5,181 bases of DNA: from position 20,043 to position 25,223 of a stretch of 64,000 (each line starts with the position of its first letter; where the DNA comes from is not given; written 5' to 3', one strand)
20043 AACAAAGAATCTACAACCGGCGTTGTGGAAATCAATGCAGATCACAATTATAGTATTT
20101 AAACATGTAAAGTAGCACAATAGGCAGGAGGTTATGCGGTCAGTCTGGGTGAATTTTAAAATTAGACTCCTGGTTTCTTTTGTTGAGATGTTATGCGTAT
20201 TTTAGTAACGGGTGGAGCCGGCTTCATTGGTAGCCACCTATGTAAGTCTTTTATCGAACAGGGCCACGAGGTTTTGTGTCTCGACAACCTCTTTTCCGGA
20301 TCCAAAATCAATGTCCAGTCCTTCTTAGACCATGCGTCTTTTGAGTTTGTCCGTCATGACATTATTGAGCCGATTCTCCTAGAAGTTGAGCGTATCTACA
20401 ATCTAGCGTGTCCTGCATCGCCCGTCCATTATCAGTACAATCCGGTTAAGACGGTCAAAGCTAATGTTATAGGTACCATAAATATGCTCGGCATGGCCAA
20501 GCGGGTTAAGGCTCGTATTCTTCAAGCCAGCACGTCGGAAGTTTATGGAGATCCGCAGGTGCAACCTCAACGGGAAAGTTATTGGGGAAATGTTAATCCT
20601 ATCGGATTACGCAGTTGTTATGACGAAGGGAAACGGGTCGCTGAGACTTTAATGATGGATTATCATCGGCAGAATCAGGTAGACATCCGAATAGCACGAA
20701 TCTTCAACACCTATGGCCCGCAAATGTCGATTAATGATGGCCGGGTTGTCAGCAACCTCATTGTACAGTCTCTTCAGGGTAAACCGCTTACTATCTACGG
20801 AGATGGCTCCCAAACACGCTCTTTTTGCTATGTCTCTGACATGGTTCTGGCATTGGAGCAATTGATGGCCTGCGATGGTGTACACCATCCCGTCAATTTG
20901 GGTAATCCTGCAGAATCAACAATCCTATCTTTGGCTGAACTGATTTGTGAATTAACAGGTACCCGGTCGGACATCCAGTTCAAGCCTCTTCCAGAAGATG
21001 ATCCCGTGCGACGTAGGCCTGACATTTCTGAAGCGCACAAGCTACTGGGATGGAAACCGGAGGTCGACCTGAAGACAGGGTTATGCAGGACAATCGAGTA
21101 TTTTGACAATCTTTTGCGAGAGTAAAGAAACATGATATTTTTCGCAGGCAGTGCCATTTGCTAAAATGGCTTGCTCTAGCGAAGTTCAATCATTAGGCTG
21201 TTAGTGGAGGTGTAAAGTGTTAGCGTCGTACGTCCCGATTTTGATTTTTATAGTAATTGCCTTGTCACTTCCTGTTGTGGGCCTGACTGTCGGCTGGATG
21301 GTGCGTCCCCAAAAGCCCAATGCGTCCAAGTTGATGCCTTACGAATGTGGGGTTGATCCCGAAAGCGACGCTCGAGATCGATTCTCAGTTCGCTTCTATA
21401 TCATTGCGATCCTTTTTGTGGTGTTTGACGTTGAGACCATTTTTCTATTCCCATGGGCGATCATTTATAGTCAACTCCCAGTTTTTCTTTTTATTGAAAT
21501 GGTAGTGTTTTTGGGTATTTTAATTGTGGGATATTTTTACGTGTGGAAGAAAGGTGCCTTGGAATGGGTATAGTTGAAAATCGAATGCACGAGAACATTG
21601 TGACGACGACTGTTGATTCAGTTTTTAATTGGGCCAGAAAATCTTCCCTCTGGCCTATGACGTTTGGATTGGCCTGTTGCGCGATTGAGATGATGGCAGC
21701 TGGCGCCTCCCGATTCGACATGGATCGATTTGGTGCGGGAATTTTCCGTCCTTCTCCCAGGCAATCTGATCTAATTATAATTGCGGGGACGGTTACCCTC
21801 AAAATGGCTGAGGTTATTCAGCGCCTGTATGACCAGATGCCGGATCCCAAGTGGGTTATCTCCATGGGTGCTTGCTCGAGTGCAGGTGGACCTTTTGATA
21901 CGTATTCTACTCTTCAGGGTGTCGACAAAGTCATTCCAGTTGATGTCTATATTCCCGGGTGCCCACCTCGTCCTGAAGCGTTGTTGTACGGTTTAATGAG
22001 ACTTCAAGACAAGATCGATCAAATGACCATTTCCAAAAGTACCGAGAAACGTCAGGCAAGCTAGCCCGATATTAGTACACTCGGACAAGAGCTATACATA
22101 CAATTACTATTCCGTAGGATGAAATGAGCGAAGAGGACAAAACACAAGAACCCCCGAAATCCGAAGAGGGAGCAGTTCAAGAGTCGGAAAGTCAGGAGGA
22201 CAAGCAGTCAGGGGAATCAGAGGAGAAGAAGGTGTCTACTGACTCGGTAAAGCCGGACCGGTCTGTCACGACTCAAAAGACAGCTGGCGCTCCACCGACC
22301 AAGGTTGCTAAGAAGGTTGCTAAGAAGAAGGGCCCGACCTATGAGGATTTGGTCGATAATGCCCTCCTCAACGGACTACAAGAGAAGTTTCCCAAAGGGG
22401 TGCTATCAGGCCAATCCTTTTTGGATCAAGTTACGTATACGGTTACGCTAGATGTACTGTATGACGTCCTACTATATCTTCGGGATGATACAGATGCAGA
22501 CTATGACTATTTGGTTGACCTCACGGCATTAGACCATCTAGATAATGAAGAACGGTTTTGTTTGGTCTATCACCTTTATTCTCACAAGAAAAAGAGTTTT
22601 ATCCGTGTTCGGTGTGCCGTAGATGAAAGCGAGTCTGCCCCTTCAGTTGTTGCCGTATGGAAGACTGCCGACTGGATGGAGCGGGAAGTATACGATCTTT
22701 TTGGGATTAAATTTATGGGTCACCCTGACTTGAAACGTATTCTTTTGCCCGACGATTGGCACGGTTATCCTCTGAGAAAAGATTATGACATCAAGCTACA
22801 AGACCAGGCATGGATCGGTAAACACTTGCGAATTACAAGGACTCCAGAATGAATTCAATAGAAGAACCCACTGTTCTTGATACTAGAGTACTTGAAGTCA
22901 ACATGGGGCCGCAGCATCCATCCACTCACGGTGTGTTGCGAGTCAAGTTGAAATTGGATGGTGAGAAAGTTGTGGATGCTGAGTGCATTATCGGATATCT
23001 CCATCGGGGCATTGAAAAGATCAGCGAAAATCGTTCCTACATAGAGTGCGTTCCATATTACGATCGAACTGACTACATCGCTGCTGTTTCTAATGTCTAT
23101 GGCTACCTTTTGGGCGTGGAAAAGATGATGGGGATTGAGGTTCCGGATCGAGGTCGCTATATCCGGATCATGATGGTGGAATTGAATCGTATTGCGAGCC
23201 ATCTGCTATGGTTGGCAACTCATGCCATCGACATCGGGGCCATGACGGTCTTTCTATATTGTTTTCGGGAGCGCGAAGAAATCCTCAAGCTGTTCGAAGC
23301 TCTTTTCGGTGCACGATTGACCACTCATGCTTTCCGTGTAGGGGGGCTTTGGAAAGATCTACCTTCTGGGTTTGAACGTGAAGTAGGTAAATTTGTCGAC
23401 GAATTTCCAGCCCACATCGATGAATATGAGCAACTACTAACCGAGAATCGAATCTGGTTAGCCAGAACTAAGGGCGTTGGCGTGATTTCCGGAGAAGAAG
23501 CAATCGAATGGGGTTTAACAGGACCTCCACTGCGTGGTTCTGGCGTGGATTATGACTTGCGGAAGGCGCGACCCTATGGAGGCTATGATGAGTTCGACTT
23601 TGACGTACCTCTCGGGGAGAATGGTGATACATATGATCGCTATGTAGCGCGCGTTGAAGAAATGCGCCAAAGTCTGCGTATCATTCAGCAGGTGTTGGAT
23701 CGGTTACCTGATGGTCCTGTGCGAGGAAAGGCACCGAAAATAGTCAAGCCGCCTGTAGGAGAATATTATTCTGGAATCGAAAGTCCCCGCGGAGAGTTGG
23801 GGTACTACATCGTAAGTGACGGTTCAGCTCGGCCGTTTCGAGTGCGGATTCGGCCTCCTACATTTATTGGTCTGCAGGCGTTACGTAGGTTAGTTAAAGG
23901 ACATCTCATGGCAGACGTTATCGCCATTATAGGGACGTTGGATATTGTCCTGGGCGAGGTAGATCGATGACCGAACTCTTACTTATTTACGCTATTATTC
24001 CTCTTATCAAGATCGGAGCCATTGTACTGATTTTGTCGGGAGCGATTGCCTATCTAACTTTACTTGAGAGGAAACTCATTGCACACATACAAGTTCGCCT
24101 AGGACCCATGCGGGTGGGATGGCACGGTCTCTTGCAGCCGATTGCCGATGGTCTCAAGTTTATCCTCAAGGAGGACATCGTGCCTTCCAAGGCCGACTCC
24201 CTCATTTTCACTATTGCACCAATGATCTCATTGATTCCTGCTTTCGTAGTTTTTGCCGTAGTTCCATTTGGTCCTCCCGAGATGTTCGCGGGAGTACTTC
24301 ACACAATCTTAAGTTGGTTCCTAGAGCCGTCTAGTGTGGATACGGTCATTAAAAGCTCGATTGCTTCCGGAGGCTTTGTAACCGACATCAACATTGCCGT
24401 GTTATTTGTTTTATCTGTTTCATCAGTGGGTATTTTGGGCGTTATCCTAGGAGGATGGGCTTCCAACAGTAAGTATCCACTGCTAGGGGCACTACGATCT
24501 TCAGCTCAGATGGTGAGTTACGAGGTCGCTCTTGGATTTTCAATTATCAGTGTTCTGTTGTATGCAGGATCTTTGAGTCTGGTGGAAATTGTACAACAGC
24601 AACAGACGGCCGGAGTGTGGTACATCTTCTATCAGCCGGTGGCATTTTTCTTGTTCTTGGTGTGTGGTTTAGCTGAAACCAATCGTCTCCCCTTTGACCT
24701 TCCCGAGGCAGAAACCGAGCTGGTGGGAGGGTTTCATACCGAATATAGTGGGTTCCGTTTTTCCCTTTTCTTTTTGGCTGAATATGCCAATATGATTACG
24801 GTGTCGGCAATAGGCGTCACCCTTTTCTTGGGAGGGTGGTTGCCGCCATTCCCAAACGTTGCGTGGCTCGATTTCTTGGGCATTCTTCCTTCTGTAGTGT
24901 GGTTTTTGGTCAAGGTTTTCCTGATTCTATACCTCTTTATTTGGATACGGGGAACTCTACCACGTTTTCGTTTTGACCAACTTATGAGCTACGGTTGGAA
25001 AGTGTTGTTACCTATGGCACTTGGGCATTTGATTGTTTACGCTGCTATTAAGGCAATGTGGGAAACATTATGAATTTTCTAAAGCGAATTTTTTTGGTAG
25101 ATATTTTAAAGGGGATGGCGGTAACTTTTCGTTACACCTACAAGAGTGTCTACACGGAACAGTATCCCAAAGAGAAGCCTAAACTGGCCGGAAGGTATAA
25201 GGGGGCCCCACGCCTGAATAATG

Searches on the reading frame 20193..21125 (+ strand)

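Call 47: search_protein_families(library=pfam, proteins=[window:20193-21125:+], max_evalue=0.00001)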
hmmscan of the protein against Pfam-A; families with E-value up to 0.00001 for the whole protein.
window:20193-21125:+ (310 aa): 6 families
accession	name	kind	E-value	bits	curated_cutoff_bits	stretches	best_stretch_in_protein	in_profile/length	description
PF16363.11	GDP_Man_Dehyd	-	5e-51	174.6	27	1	4-297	1-329/332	GDP-mannose 4,6 dehydratase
PF01370.27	Epimerase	-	1e-47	163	20.9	1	3-236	1-239/240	NAD dependent epimerase/dehydratase family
PF01073.25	3Beta_HSD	-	1.5e-12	47.6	22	1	4-220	1-224/280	3-beta hydroxysteroid dehydrogenase/isomerase family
PF07993.18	NAD_binding_4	-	2.4e-10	40.4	20.1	1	63-175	87-209/258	Male sterility protein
PF04321.23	RmlD_sub_bind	-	4.9e-10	39.4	27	1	1-272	1-247/287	RmlD substrate binding domain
PF02719.21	Polysacc_synt_2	-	3.2e-08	33.6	20.2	0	3-107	1-120/293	Polysaccharide biosynthesis protein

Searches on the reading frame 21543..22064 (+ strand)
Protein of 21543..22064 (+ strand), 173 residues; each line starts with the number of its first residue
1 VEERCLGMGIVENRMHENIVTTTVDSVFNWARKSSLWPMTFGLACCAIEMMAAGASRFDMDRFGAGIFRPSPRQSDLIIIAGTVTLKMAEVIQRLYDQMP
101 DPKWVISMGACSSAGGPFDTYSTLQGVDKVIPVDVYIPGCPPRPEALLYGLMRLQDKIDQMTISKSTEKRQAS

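Call 47: search_protein_families(library=pfam, proteins=[window:21543-22064:+], max_evalue=0.00001)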
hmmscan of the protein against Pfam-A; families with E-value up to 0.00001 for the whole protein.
window:21543-22064:+ (173 aa): 1 family
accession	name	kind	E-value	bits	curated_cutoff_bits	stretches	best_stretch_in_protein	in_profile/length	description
PF01058.29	Oxidored_q6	-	3.1e-28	98.5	27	1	45-154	1-128/128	NADH ubiquinone oxidoreductase, 20 Kd subunit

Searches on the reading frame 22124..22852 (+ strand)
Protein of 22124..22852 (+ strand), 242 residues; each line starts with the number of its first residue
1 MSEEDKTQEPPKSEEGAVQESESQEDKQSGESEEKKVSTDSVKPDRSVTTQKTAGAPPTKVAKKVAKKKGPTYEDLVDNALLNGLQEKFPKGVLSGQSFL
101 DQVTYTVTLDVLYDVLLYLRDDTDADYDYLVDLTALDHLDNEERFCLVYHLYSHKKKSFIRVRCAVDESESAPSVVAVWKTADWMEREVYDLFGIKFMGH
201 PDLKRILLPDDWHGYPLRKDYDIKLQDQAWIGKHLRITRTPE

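Call 47: search_protein_families(library=pfam, proteins=[window:22124-22852:+], max_evalue=0.00001)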
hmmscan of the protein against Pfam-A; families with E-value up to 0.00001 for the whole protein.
window:22124-22852:+ (242 aa): 1 family
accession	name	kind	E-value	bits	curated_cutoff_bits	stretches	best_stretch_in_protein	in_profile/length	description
PF00329.25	Complex1_30kDa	-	1.4e-43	148.9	22.5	1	107-224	3-121/124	Respiratory-chain NADH dehydrogenase, 30 Kd subunit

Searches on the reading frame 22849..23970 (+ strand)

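Call 47: search_protein_families(library=pfam, proteins=[window:22849-23970:+], max_evalue=0.00001)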
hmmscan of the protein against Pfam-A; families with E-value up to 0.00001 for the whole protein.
window:22849-23970:+ (373 aa): 1 family
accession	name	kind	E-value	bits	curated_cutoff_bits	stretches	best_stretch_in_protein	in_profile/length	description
PF00346.24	Complex1_49kDa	-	9.6e-105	349.9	24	2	128-301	1-174/271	Respiratory-chain NADH dehydrogenase, 49 Kd subunit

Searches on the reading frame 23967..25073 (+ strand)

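Call 47: search_protein_families(library=pfam, proteins=[window:23967-25073:+], max_evalue=0.00001)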
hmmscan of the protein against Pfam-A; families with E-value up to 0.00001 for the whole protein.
window:23967-25073:+ (368 aa): 1 family
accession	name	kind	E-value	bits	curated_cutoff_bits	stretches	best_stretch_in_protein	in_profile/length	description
PF00146.26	NADHdh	-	1.3e-122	409.3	27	1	15-358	2-297/298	NADH dehydrogenase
